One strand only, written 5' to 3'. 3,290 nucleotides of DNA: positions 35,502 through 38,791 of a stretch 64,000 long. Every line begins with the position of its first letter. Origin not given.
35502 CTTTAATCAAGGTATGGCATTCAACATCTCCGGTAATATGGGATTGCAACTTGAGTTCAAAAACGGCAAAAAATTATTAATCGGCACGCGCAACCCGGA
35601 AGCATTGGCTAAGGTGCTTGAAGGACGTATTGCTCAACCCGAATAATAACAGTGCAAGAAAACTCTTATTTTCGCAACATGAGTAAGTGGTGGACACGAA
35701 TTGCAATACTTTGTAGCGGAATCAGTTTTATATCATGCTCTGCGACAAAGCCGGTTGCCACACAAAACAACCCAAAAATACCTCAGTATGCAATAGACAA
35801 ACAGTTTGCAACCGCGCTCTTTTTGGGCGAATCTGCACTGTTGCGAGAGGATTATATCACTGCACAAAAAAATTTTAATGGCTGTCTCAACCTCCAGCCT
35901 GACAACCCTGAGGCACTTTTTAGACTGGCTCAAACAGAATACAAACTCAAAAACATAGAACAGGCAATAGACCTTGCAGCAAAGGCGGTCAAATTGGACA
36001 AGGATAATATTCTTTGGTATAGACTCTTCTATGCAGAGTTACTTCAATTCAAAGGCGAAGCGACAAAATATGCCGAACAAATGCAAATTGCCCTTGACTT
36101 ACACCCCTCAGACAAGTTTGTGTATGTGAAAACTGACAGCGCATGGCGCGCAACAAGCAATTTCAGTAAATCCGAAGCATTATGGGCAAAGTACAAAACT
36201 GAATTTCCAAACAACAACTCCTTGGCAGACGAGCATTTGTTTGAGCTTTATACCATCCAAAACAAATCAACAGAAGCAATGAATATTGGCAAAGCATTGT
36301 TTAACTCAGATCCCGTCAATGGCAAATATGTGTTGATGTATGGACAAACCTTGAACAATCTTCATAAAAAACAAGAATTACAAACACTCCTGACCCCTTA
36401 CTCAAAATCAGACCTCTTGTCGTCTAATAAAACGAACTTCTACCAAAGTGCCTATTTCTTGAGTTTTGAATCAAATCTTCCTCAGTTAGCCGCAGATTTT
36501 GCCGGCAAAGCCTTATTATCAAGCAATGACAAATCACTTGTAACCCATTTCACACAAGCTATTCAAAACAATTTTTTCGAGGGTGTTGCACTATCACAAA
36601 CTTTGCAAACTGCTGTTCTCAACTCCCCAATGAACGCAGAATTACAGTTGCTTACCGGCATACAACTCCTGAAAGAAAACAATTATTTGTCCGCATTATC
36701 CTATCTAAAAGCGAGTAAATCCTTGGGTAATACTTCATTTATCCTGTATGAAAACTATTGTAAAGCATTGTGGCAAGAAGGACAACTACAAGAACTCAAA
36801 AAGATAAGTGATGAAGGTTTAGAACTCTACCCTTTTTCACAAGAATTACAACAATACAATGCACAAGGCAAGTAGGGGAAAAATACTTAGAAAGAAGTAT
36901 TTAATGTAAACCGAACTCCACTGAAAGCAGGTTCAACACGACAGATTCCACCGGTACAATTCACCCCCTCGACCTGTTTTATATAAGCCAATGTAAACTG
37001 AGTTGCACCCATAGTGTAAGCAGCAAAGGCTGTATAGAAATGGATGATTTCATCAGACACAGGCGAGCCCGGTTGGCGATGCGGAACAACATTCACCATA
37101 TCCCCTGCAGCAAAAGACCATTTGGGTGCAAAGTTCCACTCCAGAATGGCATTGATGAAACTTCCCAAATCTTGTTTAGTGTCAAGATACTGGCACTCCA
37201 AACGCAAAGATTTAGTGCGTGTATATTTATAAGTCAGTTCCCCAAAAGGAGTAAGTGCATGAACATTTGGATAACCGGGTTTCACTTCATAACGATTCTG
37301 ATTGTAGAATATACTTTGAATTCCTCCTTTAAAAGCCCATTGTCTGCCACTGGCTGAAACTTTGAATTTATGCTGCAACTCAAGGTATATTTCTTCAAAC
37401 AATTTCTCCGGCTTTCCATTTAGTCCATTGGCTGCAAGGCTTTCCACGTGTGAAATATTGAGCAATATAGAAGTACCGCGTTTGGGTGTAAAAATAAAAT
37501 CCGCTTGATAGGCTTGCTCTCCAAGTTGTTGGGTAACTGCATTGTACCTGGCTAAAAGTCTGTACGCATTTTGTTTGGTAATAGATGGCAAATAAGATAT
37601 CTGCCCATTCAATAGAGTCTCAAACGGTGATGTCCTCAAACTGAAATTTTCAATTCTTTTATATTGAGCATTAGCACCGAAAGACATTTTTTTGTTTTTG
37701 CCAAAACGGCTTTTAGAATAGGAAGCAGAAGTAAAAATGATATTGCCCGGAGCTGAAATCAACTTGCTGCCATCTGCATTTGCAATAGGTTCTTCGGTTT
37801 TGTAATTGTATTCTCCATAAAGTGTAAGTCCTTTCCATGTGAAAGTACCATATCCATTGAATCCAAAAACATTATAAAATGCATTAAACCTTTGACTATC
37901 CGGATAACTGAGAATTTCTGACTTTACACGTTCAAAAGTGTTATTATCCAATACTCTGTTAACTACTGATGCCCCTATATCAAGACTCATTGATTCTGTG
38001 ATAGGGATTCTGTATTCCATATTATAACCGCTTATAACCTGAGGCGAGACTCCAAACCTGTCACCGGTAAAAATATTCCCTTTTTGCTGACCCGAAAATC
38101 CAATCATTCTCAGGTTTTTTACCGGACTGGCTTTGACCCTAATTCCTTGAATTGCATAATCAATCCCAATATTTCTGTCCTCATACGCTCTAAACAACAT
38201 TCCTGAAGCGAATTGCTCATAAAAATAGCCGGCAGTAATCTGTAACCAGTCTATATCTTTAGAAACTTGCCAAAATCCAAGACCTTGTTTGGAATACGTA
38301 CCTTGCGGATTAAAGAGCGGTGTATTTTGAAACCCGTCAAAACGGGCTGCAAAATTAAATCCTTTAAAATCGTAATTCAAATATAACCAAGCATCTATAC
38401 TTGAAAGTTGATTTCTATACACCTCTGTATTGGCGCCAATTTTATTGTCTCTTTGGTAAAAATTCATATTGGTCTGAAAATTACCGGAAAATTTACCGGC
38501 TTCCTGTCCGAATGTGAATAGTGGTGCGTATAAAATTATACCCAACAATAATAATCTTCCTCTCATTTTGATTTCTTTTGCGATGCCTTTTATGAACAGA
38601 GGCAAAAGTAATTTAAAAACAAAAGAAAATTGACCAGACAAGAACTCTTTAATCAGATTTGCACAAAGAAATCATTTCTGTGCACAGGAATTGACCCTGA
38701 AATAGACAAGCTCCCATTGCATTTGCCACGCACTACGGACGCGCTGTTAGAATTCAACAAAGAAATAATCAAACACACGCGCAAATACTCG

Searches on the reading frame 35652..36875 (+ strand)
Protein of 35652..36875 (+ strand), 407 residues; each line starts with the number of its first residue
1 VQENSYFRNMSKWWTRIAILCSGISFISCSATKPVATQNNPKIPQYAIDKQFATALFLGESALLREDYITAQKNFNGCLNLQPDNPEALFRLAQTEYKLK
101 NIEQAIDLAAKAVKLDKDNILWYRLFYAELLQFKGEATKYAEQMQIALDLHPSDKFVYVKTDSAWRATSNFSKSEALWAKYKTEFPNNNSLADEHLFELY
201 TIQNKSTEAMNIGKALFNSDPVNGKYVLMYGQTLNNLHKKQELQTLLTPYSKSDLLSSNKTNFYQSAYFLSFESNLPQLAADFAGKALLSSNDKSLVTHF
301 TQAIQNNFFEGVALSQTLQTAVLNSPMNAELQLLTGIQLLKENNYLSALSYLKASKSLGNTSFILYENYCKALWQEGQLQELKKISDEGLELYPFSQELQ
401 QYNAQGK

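Call 56: search_protein_families(library=pfam, proteins=[window:35652-36875:+], max_evalue=0.001)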
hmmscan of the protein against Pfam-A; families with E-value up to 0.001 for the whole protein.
window:35652-36875:+ (407 aa): 8 families
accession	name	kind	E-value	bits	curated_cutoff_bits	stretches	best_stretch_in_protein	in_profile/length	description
PF13428.12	TPR_14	-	2e-09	37.6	23.5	0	86-129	1-43/44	Tetratricopeptide repeat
PF14559.12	TPR_19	-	1e-08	35.8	25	1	63-125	2-64/68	Tetratricopeptide repeat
PF13432.12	TPR_16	-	1e-06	29.5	32.7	1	65-119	10-64/65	Tetratricopeptide repeat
PF07719.23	TPR_2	-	1.6e-06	28.3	27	1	86-119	1-34/34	Tetratricopeptide repeat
PF12895.13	ANAPC3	-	5.4e-06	27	27.2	1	50-129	3-64/82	Anaphase-promoting complex, cyclosome, subunit 3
PF13424.12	TPR_12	-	6.1e-06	26.8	30.1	1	53-117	3-76/77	Tetratricopeptide repeat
PF23914.1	TPR_CcmH_CycH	-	0.0002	21.7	42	1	79-144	43-107/158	Cytochrome c-type biogenesis protein H TPR domain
PF00515.34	TPR_1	-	0.00022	21.4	27.8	1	86-119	1-34/34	Tetratricopeptide repeat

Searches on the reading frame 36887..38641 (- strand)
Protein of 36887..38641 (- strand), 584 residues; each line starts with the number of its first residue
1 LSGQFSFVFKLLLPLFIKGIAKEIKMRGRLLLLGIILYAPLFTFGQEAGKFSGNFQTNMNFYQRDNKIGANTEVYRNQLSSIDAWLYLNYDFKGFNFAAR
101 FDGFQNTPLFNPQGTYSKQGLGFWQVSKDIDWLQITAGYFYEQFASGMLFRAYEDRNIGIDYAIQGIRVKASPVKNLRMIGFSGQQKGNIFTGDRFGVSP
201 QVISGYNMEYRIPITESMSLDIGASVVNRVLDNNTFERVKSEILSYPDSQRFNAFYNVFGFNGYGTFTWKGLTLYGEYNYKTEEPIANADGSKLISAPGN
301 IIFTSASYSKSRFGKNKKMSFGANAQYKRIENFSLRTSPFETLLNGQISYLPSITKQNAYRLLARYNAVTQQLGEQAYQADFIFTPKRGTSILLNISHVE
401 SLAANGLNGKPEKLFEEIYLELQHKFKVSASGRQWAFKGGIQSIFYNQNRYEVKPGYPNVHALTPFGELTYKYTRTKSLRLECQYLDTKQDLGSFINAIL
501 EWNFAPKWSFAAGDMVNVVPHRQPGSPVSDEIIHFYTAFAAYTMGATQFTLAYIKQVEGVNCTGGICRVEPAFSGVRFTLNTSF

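Call 56: search_protein_families(library=pfam, proteins=[window:36887-38641:-], max_evalue=0.001)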
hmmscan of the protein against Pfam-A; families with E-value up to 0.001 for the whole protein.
window:36887-38641:- (584 aa): 1 family
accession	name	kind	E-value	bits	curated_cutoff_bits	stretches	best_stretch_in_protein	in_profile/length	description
PF19494.5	DUF6029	-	2.3e-110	370.2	27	1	43-584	20-538/538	Family of unknown function (DUF6029)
